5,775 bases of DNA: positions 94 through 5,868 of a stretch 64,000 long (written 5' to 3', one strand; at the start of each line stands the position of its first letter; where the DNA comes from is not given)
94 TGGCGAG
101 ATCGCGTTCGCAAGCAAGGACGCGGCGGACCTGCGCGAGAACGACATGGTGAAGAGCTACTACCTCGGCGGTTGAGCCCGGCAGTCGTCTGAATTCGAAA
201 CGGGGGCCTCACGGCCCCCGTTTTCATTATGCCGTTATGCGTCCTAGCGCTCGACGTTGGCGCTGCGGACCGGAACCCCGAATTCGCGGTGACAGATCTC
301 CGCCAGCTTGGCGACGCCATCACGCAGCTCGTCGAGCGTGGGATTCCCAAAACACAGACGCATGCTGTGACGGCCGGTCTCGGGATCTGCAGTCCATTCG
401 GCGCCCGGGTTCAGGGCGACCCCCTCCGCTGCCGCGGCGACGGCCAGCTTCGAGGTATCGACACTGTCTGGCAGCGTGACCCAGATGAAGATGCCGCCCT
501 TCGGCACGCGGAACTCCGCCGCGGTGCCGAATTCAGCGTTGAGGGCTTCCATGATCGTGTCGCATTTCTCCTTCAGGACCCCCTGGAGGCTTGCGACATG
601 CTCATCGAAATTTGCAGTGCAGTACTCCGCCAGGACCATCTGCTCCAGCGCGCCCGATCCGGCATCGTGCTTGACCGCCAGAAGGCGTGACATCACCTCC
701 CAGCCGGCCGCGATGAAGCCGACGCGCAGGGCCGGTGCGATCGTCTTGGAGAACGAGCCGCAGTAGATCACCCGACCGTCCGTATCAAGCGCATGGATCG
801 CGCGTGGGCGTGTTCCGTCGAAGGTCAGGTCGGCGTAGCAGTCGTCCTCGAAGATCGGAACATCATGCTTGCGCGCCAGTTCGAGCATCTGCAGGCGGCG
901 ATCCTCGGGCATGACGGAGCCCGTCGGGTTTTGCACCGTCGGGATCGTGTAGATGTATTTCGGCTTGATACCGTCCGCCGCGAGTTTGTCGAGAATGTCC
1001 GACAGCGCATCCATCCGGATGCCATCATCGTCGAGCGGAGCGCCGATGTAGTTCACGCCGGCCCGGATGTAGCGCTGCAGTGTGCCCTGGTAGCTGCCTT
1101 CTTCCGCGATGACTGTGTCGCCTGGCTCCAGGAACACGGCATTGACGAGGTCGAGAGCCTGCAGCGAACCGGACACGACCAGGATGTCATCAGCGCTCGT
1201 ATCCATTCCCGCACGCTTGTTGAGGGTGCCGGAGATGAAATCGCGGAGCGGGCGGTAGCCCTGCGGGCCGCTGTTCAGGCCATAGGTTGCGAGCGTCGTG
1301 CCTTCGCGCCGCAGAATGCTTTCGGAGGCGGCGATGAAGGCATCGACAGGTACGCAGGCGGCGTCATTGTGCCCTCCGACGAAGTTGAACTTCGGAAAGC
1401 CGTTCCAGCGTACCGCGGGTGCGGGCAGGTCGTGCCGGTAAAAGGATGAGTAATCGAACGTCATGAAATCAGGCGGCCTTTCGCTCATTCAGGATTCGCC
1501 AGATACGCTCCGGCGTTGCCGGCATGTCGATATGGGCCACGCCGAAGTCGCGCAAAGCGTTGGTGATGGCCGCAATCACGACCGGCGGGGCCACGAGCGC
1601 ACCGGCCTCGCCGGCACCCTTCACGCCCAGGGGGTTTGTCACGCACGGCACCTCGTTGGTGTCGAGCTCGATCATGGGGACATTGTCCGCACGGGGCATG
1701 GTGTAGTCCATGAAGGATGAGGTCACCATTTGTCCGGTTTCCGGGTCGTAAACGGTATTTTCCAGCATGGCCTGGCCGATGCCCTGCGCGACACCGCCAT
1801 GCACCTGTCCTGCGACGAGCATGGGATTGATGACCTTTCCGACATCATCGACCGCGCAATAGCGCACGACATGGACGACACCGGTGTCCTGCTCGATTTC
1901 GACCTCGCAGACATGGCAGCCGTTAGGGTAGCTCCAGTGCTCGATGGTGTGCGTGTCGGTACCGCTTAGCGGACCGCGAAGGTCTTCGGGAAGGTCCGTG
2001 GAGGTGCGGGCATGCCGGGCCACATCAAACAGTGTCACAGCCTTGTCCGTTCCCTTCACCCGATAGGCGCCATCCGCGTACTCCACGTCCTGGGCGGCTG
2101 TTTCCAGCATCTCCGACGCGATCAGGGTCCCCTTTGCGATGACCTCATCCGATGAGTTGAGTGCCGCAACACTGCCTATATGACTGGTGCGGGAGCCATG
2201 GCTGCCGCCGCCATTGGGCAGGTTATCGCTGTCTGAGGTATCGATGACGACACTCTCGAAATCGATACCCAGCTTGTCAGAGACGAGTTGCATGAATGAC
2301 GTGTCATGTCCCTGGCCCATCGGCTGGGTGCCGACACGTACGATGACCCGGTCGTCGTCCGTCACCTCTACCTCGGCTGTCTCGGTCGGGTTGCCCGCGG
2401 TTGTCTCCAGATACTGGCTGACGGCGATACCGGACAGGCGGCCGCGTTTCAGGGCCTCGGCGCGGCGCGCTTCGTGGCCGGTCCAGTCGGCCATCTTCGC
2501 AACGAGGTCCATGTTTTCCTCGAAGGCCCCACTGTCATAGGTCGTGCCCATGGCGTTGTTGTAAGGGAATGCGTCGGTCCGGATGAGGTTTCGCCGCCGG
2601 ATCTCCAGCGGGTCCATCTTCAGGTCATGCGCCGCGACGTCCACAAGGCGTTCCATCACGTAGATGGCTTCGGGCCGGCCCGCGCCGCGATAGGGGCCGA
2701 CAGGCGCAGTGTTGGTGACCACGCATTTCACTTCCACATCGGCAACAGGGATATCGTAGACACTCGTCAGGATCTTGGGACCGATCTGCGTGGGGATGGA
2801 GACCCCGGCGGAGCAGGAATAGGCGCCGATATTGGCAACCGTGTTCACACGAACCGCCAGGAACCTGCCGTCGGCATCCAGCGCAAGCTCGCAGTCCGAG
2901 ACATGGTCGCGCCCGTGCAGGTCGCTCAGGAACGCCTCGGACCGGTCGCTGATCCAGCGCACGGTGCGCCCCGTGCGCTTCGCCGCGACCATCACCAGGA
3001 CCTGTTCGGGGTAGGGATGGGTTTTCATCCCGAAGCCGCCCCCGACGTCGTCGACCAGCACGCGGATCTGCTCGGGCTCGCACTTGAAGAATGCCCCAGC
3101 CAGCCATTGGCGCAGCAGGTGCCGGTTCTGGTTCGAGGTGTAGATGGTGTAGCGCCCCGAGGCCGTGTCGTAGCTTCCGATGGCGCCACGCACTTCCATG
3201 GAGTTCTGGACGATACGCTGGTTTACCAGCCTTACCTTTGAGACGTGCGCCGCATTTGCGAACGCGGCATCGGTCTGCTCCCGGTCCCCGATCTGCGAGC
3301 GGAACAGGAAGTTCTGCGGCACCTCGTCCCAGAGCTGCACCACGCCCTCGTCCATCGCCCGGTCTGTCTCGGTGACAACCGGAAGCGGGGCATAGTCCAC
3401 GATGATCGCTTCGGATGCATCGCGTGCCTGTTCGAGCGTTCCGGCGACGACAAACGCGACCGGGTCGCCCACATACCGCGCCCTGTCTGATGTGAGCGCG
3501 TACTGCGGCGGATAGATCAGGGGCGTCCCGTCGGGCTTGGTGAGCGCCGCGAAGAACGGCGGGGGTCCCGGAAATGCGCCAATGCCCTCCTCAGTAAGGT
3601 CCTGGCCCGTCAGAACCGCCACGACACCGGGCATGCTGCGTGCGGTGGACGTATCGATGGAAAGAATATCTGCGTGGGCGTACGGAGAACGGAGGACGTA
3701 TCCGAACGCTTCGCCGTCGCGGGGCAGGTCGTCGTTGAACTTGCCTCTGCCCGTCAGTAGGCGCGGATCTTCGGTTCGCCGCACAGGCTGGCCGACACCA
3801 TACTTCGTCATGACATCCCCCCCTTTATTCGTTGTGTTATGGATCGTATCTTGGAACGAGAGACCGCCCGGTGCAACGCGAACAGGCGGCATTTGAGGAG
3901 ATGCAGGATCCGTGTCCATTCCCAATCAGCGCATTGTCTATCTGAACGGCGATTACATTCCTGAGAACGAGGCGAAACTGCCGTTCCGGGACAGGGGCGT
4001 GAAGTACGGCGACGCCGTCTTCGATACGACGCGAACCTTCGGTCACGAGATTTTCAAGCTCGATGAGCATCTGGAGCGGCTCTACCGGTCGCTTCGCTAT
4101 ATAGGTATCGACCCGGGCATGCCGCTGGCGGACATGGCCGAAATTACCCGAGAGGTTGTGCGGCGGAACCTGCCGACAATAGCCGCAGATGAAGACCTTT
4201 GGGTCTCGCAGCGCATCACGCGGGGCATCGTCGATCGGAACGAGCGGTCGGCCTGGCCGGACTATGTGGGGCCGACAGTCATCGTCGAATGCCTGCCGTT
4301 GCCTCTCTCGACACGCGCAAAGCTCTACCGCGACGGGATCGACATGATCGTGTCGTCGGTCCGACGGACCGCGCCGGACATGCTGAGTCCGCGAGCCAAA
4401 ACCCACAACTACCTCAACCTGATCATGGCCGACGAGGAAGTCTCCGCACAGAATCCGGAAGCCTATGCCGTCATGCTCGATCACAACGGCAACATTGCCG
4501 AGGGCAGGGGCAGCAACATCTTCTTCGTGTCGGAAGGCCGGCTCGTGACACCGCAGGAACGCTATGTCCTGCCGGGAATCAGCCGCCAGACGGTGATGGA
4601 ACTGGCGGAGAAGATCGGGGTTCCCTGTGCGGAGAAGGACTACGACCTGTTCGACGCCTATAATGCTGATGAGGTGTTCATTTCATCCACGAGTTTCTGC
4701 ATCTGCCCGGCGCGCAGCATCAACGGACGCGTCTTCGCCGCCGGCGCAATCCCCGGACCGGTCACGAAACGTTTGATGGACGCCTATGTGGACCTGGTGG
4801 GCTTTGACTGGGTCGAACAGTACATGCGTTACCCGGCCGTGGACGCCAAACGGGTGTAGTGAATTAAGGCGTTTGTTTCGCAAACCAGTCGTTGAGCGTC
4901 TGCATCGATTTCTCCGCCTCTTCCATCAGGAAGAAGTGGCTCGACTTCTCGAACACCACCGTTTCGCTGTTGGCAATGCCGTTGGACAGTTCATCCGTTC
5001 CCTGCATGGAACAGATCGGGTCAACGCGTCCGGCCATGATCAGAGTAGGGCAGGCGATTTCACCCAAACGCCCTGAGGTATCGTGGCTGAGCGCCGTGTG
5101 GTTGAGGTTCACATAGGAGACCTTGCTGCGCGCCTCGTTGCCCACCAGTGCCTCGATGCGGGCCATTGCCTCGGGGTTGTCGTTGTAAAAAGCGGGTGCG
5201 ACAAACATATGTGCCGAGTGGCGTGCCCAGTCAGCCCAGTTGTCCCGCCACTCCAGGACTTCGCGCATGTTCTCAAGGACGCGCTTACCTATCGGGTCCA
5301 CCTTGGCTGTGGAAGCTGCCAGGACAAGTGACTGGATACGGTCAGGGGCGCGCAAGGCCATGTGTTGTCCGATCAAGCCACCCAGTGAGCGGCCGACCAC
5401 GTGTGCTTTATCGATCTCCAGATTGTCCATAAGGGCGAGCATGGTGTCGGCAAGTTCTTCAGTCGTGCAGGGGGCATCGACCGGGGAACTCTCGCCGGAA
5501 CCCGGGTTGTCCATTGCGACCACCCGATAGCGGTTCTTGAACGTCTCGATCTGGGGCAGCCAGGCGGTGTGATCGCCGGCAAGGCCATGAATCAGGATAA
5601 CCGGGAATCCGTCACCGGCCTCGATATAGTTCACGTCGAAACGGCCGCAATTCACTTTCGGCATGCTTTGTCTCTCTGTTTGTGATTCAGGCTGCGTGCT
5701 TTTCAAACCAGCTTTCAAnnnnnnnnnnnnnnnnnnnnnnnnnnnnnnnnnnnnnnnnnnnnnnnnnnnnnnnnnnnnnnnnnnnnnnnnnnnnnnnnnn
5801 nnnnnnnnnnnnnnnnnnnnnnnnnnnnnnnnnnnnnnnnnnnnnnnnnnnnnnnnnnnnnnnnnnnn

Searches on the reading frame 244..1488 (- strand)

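Call 53: search_protein_families(library=pfam, proteins=[window:244-1488:-], max_evalue=0.00001)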
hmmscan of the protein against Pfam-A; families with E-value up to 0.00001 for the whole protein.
window:244-1488:- (414 aa): 2 families
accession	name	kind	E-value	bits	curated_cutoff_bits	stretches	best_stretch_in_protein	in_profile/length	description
PF00155.27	Aminotran_1_2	-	1.1e-29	104.2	19.7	1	88-393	54-359/361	Aminotransferase class I and II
PF12897.13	Asp_aminotransf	-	1.7e-14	53.9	27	1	142-396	143-406/421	Aspartate amino-transferase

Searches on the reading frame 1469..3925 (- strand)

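Call 44: search_protein_families(library=ncbifam, proteins=[window:1469-3925:-], max_evalue=0.00001)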
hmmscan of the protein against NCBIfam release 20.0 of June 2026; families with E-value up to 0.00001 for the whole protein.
window:1469-3925:- (818 aa): 13 families
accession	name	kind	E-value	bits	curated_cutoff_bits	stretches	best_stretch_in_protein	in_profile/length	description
NF041018.1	glyceraldDH_alpha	equivalog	2.4e-182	608.1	790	1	44-809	3-741/741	glyceraldehyde dehydrogenase subunit alpha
NF040766.1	CODH_aero_grp5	exception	1.7e-166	555.6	950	1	43-810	4-783/785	aerobic carbon-monoxide dehydrogenase large subunit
TIGR02416.1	CO_dehy_Mo_lg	equivalog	1.1e-155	519.8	991.15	1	52-810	1-769/770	aerobic carbon-monoxide dehydrogenase large subunit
TIGR03194.1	4hydrxCoA_A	equivalog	3.5e-119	399.4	994.55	1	56-812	9-746/746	4-hydroxybenzoyl-CoA reductase subunit alpha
NF043082.1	XdhA_XDHase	equivalog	4.5e-117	392.1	780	1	44-815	1-755/758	xanthine dehydrogenase subunit XdhA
NF007426.0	PRK09970.1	equivalog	1.4e-111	373.9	916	1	43-813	5-756/761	xanthine dehydrogenase molybdenum-binding subunit XdhA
TIGR03196.1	pucD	equivalog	1e-80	272.1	783.65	1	43-791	2-740/763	xanthine dehydrogenase subunit D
NF045668.1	pterin_aldehy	equivalog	3.3e-79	267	1100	1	77-812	211-904/905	molybdopterin-dependent aldehyde oxidoreductase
TIGR02965.1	xanthine_xdhB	equivalog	5.1e-65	220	849.5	1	53-812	10-754/758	xanthine dehydrogenase molybdopterin binding subunit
NF041671.1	peri_hyde_PaoC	equivalog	1.2e-59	202.5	1180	1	44-809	18-728/735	aldehyde oxidoreductase molybdenum-binding subunit PaoC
TIGR03311.1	Se_dep_XDH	equivalog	4.9e-59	200.2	830.45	2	43-593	161-672/848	selenium-dependent xanthine dehydrogenase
TIGR03313.1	Se_sel_red_Mo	hypoth_equivalog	1.3e-58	198.5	1101.9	2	210-813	359-950/951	molybdopterin-dependent oxidoreductase Mo/Fe-S-binding subunit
TIGR02969.1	mam_aldehyde_ox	subfamily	2.1e-40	138.1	1912.3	1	39-808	571-1303/1330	aldehyde oxidase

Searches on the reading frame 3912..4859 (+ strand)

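Call 53: search_protein_families(library=pfam, proteins=[window:3912-4859:+], max_evalue=0.00001)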
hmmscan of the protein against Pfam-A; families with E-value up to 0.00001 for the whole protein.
window:3912-4859:+ (315 aa): 1 family
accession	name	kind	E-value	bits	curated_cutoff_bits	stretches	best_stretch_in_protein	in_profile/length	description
PF01063.24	Aminotran_4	-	3.4e-43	148.5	28.5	1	36-270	2-223/223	Amino-transferase class IV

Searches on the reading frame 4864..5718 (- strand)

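Call 53: search_protein_families(library=pfam, proteins=[window:4864-5718:-], max_evalue=0.00001)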
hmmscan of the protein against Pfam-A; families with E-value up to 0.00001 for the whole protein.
window:4864-5718:- (284 aa): 4 families
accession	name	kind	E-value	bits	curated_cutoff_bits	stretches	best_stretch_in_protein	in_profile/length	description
PF00561.26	Abhydrolase_1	-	1.9e-31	110.1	25.8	1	39-267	2-244/245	alpha/beta hydrolase fold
PF12697.13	Abhydrolase_6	-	5.1e-19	70.2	26.3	1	40-268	1-211/217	Alpha/beta hydrolase family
PF12146.15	Hydrolase_4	-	1.3e-16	61.1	27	1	40-267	7-238/239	Serine aminopeptidase, S33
PF03096.20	Ndr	-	2.3e-06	27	23.3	1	54-238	46-235/283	Ndr family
